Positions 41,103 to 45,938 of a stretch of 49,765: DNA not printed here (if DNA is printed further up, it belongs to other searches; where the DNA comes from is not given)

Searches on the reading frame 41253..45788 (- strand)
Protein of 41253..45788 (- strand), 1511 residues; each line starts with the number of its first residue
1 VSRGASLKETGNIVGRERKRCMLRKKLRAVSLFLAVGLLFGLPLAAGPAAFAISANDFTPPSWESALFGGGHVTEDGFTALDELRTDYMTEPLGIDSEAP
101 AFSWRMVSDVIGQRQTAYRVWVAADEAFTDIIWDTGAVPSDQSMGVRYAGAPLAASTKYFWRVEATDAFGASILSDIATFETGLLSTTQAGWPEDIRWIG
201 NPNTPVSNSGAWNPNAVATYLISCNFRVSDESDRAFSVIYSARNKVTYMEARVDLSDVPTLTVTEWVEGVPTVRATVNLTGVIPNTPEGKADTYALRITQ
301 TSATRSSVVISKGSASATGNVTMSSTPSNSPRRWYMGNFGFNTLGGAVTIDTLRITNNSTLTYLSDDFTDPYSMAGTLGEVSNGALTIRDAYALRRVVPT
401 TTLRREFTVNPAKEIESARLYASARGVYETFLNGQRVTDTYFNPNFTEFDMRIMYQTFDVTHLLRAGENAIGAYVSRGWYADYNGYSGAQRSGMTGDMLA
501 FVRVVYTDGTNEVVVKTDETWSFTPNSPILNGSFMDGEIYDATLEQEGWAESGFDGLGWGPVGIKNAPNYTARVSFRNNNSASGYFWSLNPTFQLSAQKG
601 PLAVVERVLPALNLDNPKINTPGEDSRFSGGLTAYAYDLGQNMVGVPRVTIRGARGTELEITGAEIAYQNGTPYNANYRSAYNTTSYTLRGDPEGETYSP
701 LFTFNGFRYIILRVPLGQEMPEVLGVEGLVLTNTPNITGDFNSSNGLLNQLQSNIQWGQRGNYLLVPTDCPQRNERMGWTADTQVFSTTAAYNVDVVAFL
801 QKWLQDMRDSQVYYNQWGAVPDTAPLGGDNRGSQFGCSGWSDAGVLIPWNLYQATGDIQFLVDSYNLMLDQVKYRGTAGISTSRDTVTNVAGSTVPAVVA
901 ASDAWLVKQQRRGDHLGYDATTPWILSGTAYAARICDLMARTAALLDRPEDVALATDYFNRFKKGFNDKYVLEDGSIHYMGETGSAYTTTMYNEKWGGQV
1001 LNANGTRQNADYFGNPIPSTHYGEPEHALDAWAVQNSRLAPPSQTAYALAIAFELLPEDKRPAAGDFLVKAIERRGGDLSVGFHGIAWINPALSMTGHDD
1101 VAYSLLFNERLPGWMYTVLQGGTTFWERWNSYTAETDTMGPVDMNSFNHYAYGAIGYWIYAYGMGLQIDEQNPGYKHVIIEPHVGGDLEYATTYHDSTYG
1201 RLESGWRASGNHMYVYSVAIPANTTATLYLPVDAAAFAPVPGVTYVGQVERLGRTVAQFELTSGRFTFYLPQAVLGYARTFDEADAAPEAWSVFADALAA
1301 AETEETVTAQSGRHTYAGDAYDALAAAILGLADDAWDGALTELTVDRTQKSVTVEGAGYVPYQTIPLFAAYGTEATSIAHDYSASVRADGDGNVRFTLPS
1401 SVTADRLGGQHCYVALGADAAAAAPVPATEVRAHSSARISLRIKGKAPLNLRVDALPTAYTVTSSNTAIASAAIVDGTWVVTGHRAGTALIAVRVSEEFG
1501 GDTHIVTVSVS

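Call 20: search_protein_families(library=pfam, proteins=[window:41253-45788:-], max_evalue=0.0001)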
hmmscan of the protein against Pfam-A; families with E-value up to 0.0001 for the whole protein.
window:41253-45788:- (1511 aa): 5 families
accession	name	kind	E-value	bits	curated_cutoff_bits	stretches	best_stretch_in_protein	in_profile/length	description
PF17389.8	Bac_rhamnosid6H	-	7.5e-84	282.3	24.5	1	738-1161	3-337/339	Bacterial alpha-L-rhamnosidase 6 hairpin glycosidase domain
PF08531.16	Bac_rhamnosid_N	-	2.8e-46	157.9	25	1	413-571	1-159/172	Alpha-L-rhamnosidase N-terminal domain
PF25788.1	Ig_Rha78A_N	-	1.9e-30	105.6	27.4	1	82-186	2-105/105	Rha78A-like, N-terminal immunoglobulin domain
PF17390.7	Bac_rhamnosid_C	-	5.2e-19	68.3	22.1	1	1168-1235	2-68/78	Bacterial alpha-L-rhamnosidase C-terminal domain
PF05592.18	Bac_rhamnosid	-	3.3e-18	65.9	22.2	1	634-713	7-85/102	Bacterial alpha-L-rhamnosidase concanavalin-like domain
